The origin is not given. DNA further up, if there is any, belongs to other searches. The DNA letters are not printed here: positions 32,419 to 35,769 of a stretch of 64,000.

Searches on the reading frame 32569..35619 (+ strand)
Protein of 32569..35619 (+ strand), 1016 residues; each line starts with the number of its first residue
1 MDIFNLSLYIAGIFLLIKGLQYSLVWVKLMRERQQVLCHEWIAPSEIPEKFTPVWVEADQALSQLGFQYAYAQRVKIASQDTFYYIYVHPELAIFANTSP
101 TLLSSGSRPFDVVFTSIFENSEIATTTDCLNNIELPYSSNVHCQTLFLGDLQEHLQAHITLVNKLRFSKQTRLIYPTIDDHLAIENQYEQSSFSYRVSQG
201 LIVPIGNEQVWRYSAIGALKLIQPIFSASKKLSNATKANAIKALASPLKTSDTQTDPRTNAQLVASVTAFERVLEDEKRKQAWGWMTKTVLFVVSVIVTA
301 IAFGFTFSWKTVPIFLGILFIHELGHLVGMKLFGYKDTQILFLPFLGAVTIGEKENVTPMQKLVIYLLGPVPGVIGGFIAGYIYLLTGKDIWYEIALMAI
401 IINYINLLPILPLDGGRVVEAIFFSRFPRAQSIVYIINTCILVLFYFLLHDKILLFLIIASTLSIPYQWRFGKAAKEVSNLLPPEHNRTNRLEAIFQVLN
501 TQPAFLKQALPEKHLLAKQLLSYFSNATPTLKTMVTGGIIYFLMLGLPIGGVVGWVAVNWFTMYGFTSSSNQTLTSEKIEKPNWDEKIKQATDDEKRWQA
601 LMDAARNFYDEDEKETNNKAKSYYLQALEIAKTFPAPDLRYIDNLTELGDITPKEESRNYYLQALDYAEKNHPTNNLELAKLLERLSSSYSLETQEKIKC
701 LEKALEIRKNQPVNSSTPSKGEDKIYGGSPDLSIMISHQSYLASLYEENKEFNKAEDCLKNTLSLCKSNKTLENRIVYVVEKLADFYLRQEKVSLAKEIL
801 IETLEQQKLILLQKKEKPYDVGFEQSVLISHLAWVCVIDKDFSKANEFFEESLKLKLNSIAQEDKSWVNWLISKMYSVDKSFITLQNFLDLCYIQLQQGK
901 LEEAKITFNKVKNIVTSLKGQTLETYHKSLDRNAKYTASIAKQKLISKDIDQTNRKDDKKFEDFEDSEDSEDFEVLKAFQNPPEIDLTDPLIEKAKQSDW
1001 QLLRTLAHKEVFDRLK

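Call 4: search_protein_families(library=pfam, proteins=[window:32569-35619:+], max_evalue=0.1)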
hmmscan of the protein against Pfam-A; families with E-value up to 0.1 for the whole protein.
window:32569-35619:+ (1016 aa): 10 families
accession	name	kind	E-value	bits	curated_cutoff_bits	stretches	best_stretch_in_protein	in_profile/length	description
PF02163.28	Peptidase_M50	-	6.7e-14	52.2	27.2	2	391-444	162-220/221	Peptidase family M50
PF13424.12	TPR_12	-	2.8e-09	37.5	30.1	0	655-709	20-76/77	Tetratricopeptide repeat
PF24885.1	TPR_NPHP3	-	4.4e-07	30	100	1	730-801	135-207/239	Nephrocystin-3 TPR domain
PF07719.23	TPR_2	-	2.3e-05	24.6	27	0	740-769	5-34/34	Tetratricopeptide repeat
PF13181.12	TPR_8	-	0.00088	19.7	25.7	0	617-632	17-32/34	Tetratricopeptide repeat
PF17874.7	TPR_MalT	-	0.013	15.2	45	0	733-801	119-185/336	MalT-like TPR region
PF00515.34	TPR_1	-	0.031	14.5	27.8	0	741-769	6-34/34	Tetratricopeptide repeat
PF13428.12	TPR_14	-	0.035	15.2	23.5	0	741-771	6-36/44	Tetratricopeptide repeat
PF14559.12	TPR_19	-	0.051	14.3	25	0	889-911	29-51/68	Tetratricopeptide repeat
PF13374.12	TPR_10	-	0.051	14.1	27.5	0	739-767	5-33/42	Tetratricopeptide repeat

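Call 5: search_protein_families(library=ncbifam, proteins=[window:32569-35619:+], max_evalue=0.1)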
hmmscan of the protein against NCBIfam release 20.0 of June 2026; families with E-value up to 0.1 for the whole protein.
window:32569-35619:+ (1016 aa): 2 families
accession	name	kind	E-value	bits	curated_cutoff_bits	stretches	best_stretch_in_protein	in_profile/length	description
TIGR00054.1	TIGR00054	equivalog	0.0047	15.8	147.55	1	395-448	352-410/421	RIP metalloprotease RseP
TIGR00540.1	TPR_hemY_coli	hypoth_equivalog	0.087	11.6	142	0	740-770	330-360/385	heme biosynthesis-associated TPR protein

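Call 7: search_protein_families(library=padloc, proteins=[window:32569-35619:+], max_evalue=0.1)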
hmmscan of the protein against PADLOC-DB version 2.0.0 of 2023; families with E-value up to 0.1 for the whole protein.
window:32569-35619:+ (1016 aa): 0 families
